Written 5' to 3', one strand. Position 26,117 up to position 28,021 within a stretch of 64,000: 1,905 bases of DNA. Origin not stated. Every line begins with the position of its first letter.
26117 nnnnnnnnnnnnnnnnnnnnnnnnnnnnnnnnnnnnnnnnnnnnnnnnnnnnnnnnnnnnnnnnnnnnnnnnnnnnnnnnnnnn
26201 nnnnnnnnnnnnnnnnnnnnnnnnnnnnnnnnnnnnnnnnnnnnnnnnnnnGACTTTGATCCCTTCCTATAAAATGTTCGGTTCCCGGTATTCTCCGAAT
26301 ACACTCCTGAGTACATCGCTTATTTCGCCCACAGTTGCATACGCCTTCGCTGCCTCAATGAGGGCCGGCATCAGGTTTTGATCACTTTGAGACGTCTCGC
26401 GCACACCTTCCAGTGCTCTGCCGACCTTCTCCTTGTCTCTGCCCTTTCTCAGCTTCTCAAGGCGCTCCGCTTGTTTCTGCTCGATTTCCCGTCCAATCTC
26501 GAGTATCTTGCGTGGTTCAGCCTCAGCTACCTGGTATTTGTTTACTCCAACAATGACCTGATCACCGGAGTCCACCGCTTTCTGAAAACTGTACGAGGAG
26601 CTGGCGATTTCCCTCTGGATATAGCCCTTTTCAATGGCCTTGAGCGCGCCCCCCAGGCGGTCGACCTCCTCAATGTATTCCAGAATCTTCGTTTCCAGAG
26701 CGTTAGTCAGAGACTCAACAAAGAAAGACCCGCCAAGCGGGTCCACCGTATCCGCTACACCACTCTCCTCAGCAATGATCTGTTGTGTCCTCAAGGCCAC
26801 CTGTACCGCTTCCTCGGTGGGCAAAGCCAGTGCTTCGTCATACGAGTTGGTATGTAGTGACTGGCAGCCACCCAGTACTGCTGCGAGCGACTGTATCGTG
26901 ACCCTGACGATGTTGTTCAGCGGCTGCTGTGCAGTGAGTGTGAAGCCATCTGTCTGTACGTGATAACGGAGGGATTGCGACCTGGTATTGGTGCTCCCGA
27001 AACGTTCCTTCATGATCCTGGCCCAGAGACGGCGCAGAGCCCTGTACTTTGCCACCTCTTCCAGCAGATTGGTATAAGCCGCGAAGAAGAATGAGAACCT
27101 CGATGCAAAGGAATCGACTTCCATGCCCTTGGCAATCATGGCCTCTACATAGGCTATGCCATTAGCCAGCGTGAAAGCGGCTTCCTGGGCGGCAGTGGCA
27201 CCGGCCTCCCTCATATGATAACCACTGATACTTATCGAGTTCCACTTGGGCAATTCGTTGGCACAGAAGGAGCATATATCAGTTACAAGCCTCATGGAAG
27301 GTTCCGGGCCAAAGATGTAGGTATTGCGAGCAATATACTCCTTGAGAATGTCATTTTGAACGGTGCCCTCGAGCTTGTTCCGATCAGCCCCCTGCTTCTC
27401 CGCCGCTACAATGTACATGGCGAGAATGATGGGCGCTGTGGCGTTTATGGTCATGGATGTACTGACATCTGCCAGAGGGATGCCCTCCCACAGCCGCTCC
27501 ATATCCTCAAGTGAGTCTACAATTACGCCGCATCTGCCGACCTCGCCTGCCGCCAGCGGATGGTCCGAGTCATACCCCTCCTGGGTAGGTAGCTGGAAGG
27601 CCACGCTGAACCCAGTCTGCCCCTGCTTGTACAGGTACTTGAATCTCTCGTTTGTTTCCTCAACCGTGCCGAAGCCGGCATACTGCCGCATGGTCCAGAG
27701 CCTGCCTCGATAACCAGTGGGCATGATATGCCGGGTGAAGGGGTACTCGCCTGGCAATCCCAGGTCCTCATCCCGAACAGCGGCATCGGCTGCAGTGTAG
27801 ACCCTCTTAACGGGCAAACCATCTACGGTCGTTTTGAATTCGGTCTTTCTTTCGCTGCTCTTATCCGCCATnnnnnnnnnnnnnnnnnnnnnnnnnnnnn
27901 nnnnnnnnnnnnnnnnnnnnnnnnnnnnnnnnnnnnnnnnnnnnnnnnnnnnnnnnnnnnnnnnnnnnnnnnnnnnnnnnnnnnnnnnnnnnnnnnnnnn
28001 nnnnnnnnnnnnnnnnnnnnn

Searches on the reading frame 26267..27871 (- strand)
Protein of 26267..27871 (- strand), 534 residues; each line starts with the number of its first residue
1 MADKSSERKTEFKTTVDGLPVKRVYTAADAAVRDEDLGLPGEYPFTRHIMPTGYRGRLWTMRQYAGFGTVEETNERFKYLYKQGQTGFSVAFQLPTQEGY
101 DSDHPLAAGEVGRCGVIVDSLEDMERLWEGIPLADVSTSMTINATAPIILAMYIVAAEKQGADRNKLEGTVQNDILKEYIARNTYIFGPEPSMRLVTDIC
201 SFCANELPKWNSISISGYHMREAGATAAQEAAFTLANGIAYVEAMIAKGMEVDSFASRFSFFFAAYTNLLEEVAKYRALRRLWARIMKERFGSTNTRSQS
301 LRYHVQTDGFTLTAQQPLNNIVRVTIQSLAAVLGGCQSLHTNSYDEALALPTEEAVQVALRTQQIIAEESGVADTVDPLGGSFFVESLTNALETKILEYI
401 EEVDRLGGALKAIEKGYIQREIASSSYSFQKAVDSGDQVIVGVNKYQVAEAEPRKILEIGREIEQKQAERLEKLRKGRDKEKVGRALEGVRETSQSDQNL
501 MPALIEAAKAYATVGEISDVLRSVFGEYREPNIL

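Call 7: search_protein_families(library=pfam, proteins=[window:26267-27871:-])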
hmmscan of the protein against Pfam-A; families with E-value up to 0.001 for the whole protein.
window:26267-27871:- (534 aa): 2 families
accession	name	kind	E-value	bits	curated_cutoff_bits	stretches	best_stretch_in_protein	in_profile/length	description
PF01642.28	MM_CoA_mutase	-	1.3e-221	737.1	22.1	1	15-526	2-512/512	Methylmalonyl-CoA mutase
PF06368.17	Met_asp_mut_E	-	1.8e-06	27.2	26.6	1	235-437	187-382/441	Methylaspartate mutase E chain (MutE)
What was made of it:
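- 26267..27871 (-): Methylmalonyl-CoA mutase large subunit, the first gene of the controlled operon. Pfam PF01642, E = 1e-221 (call 7).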

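Call 9: find_related_loci(query=window:26267-27871:-, collection=genome_contigs, flank=4000)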
Query window:26267-27871:- (534 aa) in genome_contigs; peptide patterns used: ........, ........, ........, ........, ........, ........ (x = any residue, [..] = any of these).
600 stretches matched a pattern (row limit reached: there are more); 597 encode a relative of the query (tblastn E <= 1e-3); the best 80 are kept; 80 distinct loci.
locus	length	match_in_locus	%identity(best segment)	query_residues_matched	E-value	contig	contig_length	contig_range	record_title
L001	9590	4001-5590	65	7-534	0e+0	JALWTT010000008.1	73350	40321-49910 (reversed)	MAG: Thermotogaceae bacterium isolate M2_metabat2_scaf2bin.213 M2_NODE_204_length_73350_cov_5.699862, whole genome shotg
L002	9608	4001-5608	63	4-534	0e+0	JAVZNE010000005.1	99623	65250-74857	MAG: Candidatus Bathyarchaeia archaeon isolate DRTY-6_201912_bins_43 DRTY-6_201912_bins_43_scaffold_5, whole genome shot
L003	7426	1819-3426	63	4-534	0e+0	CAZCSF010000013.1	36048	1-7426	MAG TPA_asm: uncultured Candidatus Bathyarchaeia archaeon isolate binchicken_co40_75 genome assembly, contig: NODE_839_l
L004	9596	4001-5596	63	3-534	0e+0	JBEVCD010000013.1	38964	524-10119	MAG: Archaeoglobaceae archaeon isolate 2_1_SS_W3_F1_Bin027_Water NODE_192_length_38964_cov_15.406436, whole genome shotg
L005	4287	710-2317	62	4-534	0e+0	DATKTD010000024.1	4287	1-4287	MAG TPA_asm: Rectinemataceae bacterium isolate SMAG_U14072 k141_619990, whole genome shotgun sequence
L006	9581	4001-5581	62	3-528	0e+0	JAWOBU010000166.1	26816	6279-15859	MAG: bacterium isolate BLK3-3.bin.239 k191_1975390, whole genome shotgun sequence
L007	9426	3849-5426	61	4-528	0e+0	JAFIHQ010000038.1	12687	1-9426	MAG: Treponema sp. isolate HJP_bin34 k141_29814, whole genome shotgun sequence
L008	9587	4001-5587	62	7-534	0e+0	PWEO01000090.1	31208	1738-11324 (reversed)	MAG: Clostridiaceae bacterium isolate T1Sed10_77m T1-Sed10-C973, whole genome shotgun sequence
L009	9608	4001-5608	63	4-534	0e+0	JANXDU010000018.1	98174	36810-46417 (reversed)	MAG: Candidatus Bathyarchaeota archaeon isolate SKYB16 k141_183913, whole genome shotgun sequence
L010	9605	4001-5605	61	1-534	0e+0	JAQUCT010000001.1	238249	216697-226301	MAG: Bacillota bacterium isolate STCSWMC_137 NODE_46_length_238249_cov_10.946746_ST_CSWMC, whole genome shotgun sequence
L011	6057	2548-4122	63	5-528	0e+0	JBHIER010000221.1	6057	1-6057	MAG: bacterium isolate b2.sp2_bin.59 NODE_5325_length_6057_cov_3.281406, whole genome shotgun sequence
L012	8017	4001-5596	60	4-534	0e+0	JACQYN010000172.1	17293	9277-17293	MAG: Deltaproteobacteria bacterium isolate NC_groundwater_1542_Pr4_S-0.65um_58_23 SR1-18-Sp65_coassembly_scaffold_316749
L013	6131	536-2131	62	4-534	0e+0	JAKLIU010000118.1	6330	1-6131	MAG: Spirochaetes bacterium isolate RA.bin94 RA.bin94_118, whole genome shotgun sequence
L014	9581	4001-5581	62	4-529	0e+0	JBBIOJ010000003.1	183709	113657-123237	MAG: Desulfarculaceae bacterium isolate QNF170220_bin_277 NODE_78_length_183709_cov_10.128448, whole genome shotgun sequ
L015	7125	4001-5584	60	4-530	0e+0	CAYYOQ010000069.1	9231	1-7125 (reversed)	MAG TPA_asm: uncultured Thermodesulfobacteriota bacterium isolate binchicken_co33_371 genome assembly, contig: NODE_9752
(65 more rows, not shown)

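Call 10: find_encoding_contigs(protein=window:26267-27871:-, flank=3000, max_places=10)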
Protein window:26267-27871:- (534 aa): no gene with exactly this product is on record in the collection.

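Call 11: find_homologous_proteins(query=window:26267-27871:-, max_evalue=1e-100)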
Query window:26267-27871:- (534 aa): 8000 proteins with E <= 1e-100 among 8000 candidates; the best 120 are listed.
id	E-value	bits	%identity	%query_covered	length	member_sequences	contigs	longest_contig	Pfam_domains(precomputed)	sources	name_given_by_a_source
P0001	0.0e+0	1182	100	100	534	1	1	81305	PF06368.18,PF01642.29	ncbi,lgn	-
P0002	7.4e-288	974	79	100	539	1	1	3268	PF06368.18,PF01642.29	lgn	-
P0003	2.6e-286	968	79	100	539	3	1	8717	PF01642.29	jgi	-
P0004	3.1e-286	968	80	99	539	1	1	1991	PF01642.29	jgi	jgi:methylmalonyl-CoA mutase N-terminal domain/subunit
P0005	3.6e-286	968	80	99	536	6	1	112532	PF01642.29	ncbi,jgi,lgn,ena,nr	ncbi:MAG: methylmalonyl-CoA mutase [Chloroflexi bacterium]|nr:MAG: methylmalonyl-CoA mutase [Chlorof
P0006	4.9e-286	968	81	99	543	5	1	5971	PF06368.18,PF01642.29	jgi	jgi:methylmalonyl-CoA mutase N-terminal domain/subunit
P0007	5.4e-285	964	79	100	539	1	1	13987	PF01642.29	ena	-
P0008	6.5e-285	964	79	100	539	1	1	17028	PF01642.29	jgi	jgi:methylmalonyl-CoA mutase N-terminal domain/subunit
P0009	9.4e-285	963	80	99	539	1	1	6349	PF01642.29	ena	-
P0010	9.5e-285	963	80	99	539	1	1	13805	PF01642.29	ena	-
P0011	1.2e-284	963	79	99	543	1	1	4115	PF06368.18,PF01642.29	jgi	jgi:methylmalonyl-CoA mutase N-terminal domain/subunit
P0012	1.3e-284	963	80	99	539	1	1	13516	PF06368.18,PF01642.29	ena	-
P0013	1.3e-284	963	80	99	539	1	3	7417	PF01642.29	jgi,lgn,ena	-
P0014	1.4e-284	963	79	99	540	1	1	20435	PF01642.29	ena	-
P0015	1.4e-284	963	80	99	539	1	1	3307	PF06368.18,PF01642.29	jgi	-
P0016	1.4e-284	963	80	99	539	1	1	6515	PF01642.29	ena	-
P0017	1.4e-284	963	80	99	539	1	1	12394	PF06368.18,PF01642.29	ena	-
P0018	1.4e-284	963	80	99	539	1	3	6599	PF01642.29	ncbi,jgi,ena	-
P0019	1.4e-284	963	80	99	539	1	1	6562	PF01642.29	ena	-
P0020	3.5e-284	961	79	99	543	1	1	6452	PF06368.18,PF01642.29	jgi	jgi:methylmalonyl-CoA mutase N-terminal domain/subunit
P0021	3.8e-284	961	80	99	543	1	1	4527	PF01642.29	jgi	jgi:methylmalonyl-CoA mutase N-terminal domain/subunit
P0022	3.9e-284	961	80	99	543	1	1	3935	PF01642.29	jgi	jgi:methylmalonyl-CoA mutase N-terminal domain/subunit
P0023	3.9e-284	961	79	100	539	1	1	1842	PF01642.29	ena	-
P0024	4.8e-284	961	79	99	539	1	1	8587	PF01642.29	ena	-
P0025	6.1e-284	961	79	99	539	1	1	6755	PF01642.29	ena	-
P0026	9.4e-284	960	79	99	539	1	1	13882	PF01642.29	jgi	-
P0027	1.3e-283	959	79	100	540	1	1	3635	PF06368.18,PF01642.29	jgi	-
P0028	1.4e-283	959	79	100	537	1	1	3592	PF06368.18,PF01642.29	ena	-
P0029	1.7e-283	959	79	100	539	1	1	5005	PF01642.29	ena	-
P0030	3.6e-283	958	79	100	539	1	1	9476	PF01642.29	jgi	-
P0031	5.3e-283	958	81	100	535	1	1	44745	PF01642.29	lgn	-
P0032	5.3e-283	957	78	100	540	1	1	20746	PF06368.18,PF01642.29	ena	-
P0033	5.6e-283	957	79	100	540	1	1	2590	PF06368.18,PF01642.29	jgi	-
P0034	7.3e-283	957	78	100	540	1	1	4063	PF06368.18,PF01642.29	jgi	-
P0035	9.6e-283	957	79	99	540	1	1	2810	PF01642.29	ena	-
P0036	1.1e-282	956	78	100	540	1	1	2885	PF06368.18,PF01642.29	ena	-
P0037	1.2e-282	956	79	100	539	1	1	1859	PF01642.29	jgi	-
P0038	2.4e-282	955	78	100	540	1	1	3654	PF06368.18,PF01642.29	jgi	-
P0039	2.6e-282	955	79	100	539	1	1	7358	PF01642.29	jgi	-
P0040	3.5e-282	955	79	99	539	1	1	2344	PF01642.29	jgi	-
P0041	4.8e-282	954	79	100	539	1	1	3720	PF01642.29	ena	-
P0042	5.5e-282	954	79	100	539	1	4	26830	PF01642.29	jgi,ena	-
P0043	6.4e-282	954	79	99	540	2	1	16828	PF01642.29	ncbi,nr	ncbi:MAG: methylmalonyl-CoA mutase [Chloroflexi bacterium RBG_13_54_8]|nr:MAG: methylmalonyl-CoA mut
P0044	1.0e-281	953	78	100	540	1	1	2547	PF06368.18,PF01642.29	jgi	-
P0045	1.1e-281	953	78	100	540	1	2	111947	PF06368.18,PF01642.29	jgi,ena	-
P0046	1.2e-281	953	78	100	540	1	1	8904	PF06368.18,PF01642.29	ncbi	-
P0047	1.3e-281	953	79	100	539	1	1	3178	PF01642.29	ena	-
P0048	1.4e-281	953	79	99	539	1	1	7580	PF06368.18,PF01642.29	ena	-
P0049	2.3e-281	952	79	99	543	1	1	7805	PF06368.18,PF01642.29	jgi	jgi:methylmalonyl-CoA mutase, N-terminal domain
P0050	3.2e-281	952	78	100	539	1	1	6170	PF01642.29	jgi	-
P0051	3.4e-281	952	78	100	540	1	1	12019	PF01642.29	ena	-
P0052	3.6e-281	951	79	99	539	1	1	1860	PF06368.18,PF01642.29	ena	-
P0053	4.2e-281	951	78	100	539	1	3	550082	PF01642.29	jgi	jgi:methylmalonyl-CoA mutase N-terminal domain/subunit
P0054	7.1e-281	950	78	100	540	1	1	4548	PF01642.29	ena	-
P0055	1.2e-280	950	79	100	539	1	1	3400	PF01642.29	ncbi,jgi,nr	ncbi:MAG: methylmalonyl-CoA mutase [Chloroflexi bacterium]|nr:methylmalonyl-CoA mutase [Chloroflexot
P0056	1.5e-280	949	78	100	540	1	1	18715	PF01642.29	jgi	-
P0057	3.1e-280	948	77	100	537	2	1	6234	PF01642.29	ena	-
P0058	4.8e-280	948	78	99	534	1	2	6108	PF01642.29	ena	-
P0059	5.1e-280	948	78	99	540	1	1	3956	PF01642.29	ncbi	-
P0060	6.5e-280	947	78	99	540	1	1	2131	PF06368.18,PF01642.29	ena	-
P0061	8.0e-280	947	78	100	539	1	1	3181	PF01642.29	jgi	jgi:methylmalonyl-CoA mutase N-terminal domain/subunit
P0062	8.4e-280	947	77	100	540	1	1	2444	PF01642.29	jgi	jgi:methylmalonyl-CoA mutase N-terminal domain/subunit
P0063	1.3e-279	946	78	99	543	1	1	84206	PF01642.29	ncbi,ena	-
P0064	1.4e-279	946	78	100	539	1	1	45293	PF01642.29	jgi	jgi:methylmalonyl-CoA mutase N-terminal domain/subunit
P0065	3.1e-279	945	77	100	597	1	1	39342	PF01642.29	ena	-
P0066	7.8e-279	944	77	100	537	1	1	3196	PF01642.29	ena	-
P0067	9.4e-279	943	78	99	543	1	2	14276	PF01642.29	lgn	-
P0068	1.1e-278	943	77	100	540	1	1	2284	PF01642.29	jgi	-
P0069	1.1e-278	943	77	99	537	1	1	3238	PF01642.29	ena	-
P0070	2.2e-278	942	77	100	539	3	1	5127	PF01642.29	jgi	jgi:methylmalonyl-CoA mutase, N-terminal domain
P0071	3.2e-278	942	77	100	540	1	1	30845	PF01642.29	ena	-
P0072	4.3e-278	941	77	100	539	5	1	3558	PF01642.29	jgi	jgi:methylmalonyl-CoA mutase N-terminal domain/subunit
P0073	4.3e-278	941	77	100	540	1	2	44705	PF01642.29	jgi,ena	-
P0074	6.4e-278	941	79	100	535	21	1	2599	PF01642.29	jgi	-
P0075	8.2e-278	940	77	100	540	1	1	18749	PF01642.29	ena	-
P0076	9.4e-278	940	78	99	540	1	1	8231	PF01642.29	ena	-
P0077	1.1e-277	940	77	100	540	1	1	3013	PF01642.29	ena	-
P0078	1.3e-277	940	77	100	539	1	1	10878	PF01642.29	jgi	-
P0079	1.4e-277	940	78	99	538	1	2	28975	PF01642.29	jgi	-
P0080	1.5e-277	939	77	100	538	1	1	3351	PF01642.29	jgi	-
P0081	1.9e-277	939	78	99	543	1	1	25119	PF01642.29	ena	-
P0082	1.9e-277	939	77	100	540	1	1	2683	PF01642.29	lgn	-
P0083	1.9e-277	939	76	100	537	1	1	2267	PF01642.29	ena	-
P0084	2.3e-277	939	77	99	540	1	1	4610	PF06368.18,PF01642.29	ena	-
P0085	2.5e-277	939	77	100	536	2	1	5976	PF01642.29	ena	-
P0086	3.0e-277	939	77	99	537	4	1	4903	PF06368.18,PF01642.29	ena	-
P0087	3.3e-277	938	77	100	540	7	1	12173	PF01642.29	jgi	jgi:methylmalonyl-CoA mutase N-terminal domain/subunit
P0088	3.7e-277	938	77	100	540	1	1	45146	PF01642.29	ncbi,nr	ncbi:MAG: methylmalonyl-CoA mutase family protein [Chloroflexi bacterium]|nr:methylmalonyl-CoA mutas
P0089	3.7e-277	938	78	99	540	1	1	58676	PF01642.29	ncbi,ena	-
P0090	3.9e-277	938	77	100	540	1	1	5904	PF01642.29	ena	-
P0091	4.1e-277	938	78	99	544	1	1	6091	PF01642.29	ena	-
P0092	4.2e-277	938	77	99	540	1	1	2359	PF06368.18,PF01642.29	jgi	-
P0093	4.8e-277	938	77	100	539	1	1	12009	PF06368.18,PF01642.29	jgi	-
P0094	5.2e-277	938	77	100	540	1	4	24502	PF01642.29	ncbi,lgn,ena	-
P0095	5.4e-277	938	78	99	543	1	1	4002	PF01642.29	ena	-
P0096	5.8e-277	938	77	100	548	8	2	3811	PF06368.18,PF01642.29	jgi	jgi:methylmalonyl-CoA mutase N-terminal domain/subunit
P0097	6.6e-277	937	77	100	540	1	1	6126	PF01642.29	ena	-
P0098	8.0e-277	937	76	99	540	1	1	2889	PF01642.29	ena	-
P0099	8.4e-277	937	77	99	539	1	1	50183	PF01642.29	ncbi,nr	ncbi:MAG TPA: methylmalonyl-CoA mutase [Dehalococcoidia bacterium]|nr:methylmalonyl-CoA mutase [Deha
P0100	9.0e-277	937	77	100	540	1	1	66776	PF01642.29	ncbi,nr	ncbi:MAG: methylmalonyl-CoA mutase [Chloroflexi bacterium]|nr:methylmalonyl-CoA mutase [Chloroflexot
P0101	9.1e-277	937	78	99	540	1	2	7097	PF01642.29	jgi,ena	-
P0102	1.1e-276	937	77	100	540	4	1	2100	PF01642.29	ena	-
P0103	1.3e-276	936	77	99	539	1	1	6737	PF01642.29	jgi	-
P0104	1.4e-276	936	77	100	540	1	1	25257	PF01642.29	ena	-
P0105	1.5e-276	936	77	100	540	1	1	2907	PF01642.29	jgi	-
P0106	1.5e-276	936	77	100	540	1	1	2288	PF01642.29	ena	-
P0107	2.6e-276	935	77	99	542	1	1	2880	PF01642.29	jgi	-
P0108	3.4e-276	935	77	100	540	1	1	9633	PF01642.29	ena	-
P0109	3.5e-276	935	75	100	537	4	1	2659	PF01642.29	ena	-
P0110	4.7e-276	935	76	100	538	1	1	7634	PF01642.29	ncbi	-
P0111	4.9e-276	935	77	100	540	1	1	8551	PF01642.29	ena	-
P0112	5.5e-276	934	77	99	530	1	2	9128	PF06368.18,PF01642.29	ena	-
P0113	6.0e-276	934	76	99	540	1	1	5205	PF01642.29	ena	-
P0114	6.9e-276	934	77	99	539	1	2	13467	PF06368.18,PF01642.29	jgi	jgi:methylmalonyl-CoA mutase N-terminal domain/subunit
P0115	7.2e-276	934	75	100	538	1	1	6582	PF06368.18,PF01642.29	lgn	-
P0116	9.4e-276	934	77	100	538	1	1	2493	PF01642.29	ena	-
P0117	9.5e-276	934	77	99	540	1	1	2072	PF06368.18,PF01642.29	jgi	-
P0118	1.0e-275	934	75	100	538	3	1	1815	PF01642.29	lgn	-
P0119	1.1e-275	933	78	100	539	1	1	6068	PF06368.18,PF01642.29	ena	-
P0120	1.5e-275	933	77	99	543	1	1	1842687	PF01642.29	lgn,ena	-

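Call 12: find_encoding_contigs(protein=P0001, flank=3000, max_places=4)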
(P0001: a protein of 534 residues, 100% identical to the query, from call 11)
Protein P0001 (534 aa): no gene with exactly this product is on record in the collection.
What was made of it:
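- Tried and rejected: Exact look-up of the window's own mutase found no contig (calls 10, 12).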

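Call 13: find_encoding_contigs(protein=P0005, flank=3000, max_places=4)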
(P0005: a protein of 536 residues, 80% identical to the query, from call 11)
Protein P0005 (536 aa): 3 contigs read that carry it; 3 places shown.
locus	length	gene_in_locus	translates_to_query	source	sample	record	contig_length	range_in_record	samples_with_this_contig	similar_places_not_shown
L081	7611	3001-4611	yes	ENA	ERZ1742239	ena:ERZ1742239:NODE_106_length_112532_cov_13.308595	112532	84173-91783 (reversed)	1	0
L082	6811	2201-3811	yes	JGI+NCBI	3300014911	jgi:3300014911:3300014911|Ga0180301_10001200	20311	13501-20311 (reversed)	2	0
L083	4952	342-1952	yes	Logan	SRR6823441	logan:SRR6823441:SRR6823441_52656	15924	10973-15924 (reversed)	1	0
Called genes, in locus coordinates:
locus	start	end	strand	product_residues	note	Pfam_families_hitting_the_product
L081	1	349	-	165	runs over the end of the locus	PF02082:Rrf2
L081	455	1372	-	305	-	PF17284:Spermine_synt_N, PF01564:Spermine_synth, PF13649:Methyltransf_25 (faint)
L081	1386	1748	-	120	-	PF02675:AdoMet_dc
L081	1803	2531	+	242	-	PF00702:Hydrolase, PF13419:HAD_2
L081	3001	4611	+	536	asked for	PF01642:MM_CoA_mutase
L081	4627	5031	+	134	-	PF02310:B12-binding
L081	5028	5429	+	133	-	PF00903:Glyoxalase, PF13468:Glyoxalase_3, PF13669:Glyoxalase_4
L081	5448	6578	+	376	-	PF01071:GARS_A (faint), PF08442:ATP-grasp_2, PF13549:ATP-grasp_5, PF24948:Citrate_synth_N, PF00549:Ligase_CoA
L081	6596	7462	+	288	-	PF02629:CoA_binding, PF13380:CoA_binding_2 (weak), PF00549:Ligase_CoA, PF13607:Succ_CoA_lig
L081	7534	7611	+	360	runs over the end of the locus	PF02615:Ldh_2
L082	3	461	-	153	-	?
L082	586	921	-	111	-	PF02675:AdoMet_dc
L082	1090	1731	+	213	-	PF00702:Hydrolase, PF13419:HAD_2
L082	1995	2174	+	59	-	-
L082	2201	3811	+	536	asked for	PF01642:MM_CoA_mutase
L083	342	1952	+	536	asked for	PF01642:MM_CoA_mutase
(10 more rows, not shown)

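Call 14: find_encoding_contigs(protein=P0031, flank=3000, max_places=4)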
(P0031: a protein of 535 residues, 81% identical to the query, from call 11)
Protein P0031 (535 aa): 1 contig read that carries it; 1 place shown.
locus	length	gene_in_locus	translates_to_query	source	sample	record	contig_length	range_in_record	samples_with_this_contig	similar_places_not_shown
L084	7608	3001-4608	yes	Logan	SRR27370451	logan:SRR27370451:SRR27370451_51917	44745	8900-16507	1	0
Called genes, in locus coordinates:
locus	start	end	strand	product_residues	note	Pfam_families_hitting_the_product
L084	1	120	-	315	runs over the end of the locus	PF00291:PALP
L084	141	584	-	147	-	PF02082:Rrf2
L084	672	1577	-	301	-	PF17284:Spermine_synt_N, PF01564:Spermine_synth, PF13649:Methyltransf_25 (faint)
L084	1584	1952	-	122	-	PF02675:AdoMet_dc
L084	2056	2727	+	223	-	PF00702:Hydrolase, PF13419:HAD_2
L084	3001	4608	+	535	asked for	PF01642:MM_CoA_mutase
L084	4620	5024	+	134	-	PF02310:B12-binding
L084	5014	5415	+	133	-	PF00903:Glyoxalase, PF13468:Glyoxalase_3, PF13669:Glyoxalase_4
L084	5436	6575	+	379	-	PF08442:ATP-grasp_2, PF13549:ATP-grasp_5, PF24948:Citrate_synth_N, PF00549:Ligase_CoA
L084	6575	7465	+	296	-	PF02629:CoA_binding, PF13380:CoA_binding_2, PF13607:Succ_CoA_lig, PF00549:Ligase_CoA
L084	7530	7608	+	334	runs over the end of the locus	PF02754:CCG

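Call 24: find_encoding_contigs(protein=P0053, flank=1500, max_places=5)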
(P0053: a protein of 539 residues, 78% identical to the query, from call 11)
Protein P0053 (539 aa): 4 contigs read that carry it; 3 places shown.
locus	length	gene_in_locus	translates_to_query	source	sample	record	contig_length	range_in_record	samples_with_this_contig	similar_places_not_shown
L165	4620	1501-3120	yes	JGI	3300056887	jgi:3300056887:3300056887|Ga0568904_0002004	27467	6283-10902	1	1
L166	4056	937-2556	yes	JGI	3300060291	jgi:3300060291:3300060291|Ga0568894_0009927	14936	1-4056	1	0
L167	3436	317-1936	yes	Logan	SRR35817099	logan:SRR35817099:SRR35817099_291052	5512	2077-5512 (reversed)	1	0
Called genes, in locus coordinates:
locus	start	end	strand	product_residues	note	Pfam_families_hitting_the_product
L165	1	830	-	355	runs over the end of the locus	PF00483:NTP_transferase, PF12804:NTP_transf_3, PF25087:GMPPB_C (weak), PF24894:Hexapep_GlmU (faint), PF25084:LbH_EIF2B (faint), PF00132:Hexapep (faint), PF25087:GMPPB_C (weak)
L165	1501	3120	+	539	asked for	PF01642:MM_CoA_mutase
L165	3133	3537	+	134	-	PF02310:B12-binding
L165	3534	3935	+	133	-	PF00903:Glyoxalase, PF13468:Glyoxalase_3, PF13669:Glyoxalase_4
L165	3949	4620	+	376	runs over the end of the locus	PF01071:GARS_A (weak), PF08442:ATP-grasp_2, PF13549:ATP-grasp_5, PF24948:Citrate_synth_N, PF00549:Ligase_CoA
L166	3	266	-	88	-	?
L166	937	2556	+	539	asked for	PF01642:MM_CoA_mutase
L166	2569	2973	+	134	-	PF02310:B12-binding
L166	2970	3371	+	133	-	PF00903:Glyoxalase, PF13468:Glyoxalase_3, PF13669:Glyoxalase_4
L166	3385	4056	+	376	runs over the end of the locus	PF01071:GARS_A (weak), PF08442:ATP-grasp_2, PF13549:ATP-grasp_5, PF24948:Citrate_synth_N, PF00549:Ligase_CoA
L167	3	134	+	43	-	?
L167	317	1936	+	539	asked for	PF01642:MM_CoA_mutase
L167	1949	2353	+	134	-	PF02310:B12-binding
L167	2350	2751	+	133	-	PF00903:Glyoxalase, PF13468:Glyoxalase_3, PF13669:Glyoxalase_4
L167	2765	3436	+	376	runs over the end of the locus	PF01071:GARS_A (weak), PF08442:ATP-grasp_2, PF13549:ATP-grasp_5, PF24948:Citrate_synth_N, PF00549:Ligase_CoA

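Call 25: find_encoding_contigs(protein=P0045, flank=1500, max_places=5)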
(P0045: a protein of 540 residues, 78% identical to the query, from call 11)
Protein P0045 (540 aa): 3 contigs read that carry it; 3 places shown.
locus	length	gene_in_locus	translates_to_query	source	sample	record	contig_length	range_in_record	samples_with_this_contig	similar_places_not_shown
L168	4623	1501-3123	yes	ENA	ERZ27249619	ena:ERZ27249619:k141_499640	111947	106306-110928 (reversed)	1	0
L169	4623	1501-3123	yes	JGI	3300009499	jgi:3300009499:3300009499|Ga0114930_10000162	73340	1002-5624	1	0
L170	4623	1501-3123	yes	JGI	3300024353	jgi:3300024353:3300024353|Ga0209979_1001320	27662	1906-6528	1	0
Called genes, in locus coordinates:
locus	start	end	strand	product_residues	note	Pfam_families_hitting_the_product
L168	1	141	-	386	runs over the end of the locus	?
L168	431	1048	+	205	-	PF00702:Hydrolase, PF13419:HAD_2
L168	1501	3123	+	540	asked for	PF01642:MM_CoA_mutase, PF06368:Met_asp_mut_E (weak)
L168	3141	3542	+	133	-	PF02310:B12-binding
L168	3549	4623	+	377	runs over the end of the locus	PF01071:GARS_A (weak), PF08442:ATP-grasp_2, PF13549:ATP-grasp_5, PF24948:Citrate_synth_N, PF00549:Ligase_CoA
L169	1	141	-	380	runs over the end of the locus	?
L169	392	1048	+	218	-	PF00702:Hydrolase, PF13419:HAD_2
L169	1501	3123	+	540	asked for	PF01642:MM_CoA_mutase, PF06368:Met_asp_mut_E (weak)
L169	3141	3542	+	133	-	PF02310:B12-binding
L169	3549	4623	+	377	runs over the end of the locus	PF01071:GARS_A (weak), PF08442:ATP-grasp_2, PF13549:ATP-grasp_5, PF24948:Citrate_synth_N, PF00549:Ligase_CoA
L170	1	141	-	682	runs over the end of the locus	?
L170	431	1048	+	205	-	PF00702:Hydrolase, PF13419:HAD_2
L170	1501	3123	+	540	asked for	PF01642:MM_CoA_mutase, PF06368:Met_asp_mut_E (weak)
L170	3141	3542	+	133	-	PF02310:B12-binding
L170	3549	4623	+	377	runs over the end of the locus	PF01071:GARS_A (weak), PF08442:ATP-grasp_2, PF13549:ATP-grasp_5, PF24948:Citrate_synth_N, PF00549:Ligase_CoA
